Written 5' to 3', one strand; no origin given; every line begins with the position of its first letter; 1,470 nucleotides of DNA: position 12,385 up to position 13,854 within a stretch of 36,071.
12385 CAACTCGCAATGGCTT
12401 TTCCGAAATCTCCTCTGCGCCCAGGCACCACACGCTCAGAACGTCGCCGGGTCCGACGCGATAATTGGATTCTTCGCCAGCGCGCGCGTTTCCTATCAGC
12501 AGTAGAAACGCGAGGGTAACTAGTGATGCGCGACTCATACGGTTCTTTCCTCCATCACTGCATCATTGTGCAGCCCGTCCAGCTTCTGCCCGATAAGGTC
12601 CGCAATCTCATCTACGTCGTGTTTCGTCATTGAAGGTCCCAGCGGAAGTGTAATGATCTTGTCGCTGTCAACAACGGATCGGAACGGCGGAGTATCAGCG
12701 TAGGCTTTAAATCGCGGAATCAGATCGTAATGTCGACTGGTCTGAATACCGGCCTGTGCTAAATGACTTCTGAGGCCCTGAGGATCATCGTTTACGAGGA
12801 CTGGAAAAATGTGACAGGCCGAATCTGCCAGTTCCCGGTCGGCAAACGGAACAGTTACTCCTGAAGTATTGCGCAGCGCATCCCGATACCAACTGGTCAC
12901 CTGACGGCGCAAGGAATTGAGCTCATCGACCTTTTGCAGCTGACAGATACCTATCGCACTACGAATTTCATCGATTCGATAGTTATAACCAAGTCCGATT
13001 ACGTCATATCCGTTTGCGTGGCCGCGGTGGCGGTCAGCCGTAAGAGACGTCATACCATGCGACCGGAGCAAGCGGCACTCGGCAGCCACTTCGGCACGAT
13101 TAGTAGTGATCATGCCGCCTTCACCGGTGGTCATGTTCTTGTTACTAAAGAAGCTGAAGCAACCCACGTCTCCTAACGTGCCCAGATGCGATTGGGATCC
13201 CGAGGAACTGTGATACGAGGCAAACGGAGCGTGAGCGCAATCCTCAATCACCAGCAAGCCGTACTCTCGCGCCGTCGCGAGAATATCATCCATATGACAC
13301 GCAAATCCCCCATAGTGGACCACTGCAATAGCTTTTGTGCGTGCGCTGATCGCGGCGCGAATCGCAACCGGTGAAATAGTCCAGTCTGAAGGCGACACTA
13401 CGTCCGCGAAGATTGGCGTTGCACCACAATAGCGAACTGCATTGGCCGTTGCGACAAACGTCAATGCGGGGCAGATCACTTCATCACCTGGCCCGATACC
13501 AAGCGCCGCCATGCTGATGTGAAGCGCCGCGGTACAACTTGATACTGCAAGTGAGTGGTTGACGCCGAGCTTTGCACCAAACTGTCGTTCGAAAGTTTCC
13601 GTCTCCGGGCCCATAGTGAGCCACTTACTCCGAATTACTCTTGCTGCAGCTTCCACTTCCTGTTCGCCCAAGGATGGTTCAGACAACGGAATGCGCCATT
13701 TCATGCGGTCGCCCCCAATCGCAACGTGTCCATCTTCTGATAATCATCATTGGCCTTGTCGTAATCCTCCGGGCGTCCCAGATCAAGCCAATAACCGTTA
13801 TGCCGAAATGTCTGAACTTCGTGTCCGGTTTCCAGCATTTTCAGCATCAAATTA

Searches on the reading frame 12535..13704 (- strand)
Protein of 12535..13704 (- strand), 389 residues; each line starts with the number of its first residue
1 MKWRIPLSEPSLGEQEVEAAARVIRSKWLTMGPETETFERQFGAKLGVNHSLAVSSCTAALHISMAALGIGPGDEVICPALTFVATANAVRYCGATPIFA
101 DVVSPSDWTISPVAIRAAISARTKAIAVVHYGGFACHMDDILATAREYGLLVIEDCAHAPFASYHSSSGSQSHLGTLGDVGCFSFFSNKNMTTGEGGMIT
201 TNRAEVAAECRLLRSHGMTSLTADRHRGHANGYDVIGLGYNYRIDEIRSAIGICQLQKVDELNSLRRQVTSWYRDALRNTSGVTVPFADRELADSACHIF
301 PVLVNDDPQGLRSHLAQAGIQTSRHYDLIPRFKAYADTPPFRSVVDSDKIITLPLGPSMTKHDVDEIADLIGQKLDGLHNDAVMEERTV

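Call 10: search_protein_families(library=pfam, proteins=[window:12535-13704:-], max_evalue=0.001)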
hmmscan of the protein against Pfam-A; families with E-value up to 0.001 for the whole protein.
window:12535-13704:- (389 aa): 2 families
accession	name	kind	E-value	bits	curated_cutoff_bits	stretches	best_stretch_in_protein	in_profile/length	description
PF01041.23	DegT_DnrJ_EryC1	-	1.3e-105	354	19.8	1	11-370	2-358/360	DegT/DnrJ/EryC1/StrS aminotransferase family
PF00155.27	Aminotran_1_2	-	3.8e-09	36.6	19.7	1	44-166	61-196/361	Aminotransferase class I and II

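Call 51: find_encoding_contigs(protein=window:12535-13704:-, flank=2000, max_places=3)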
Protein window:12535-13704:- (389 aa): no gene with exactly this product is on record in the collection.
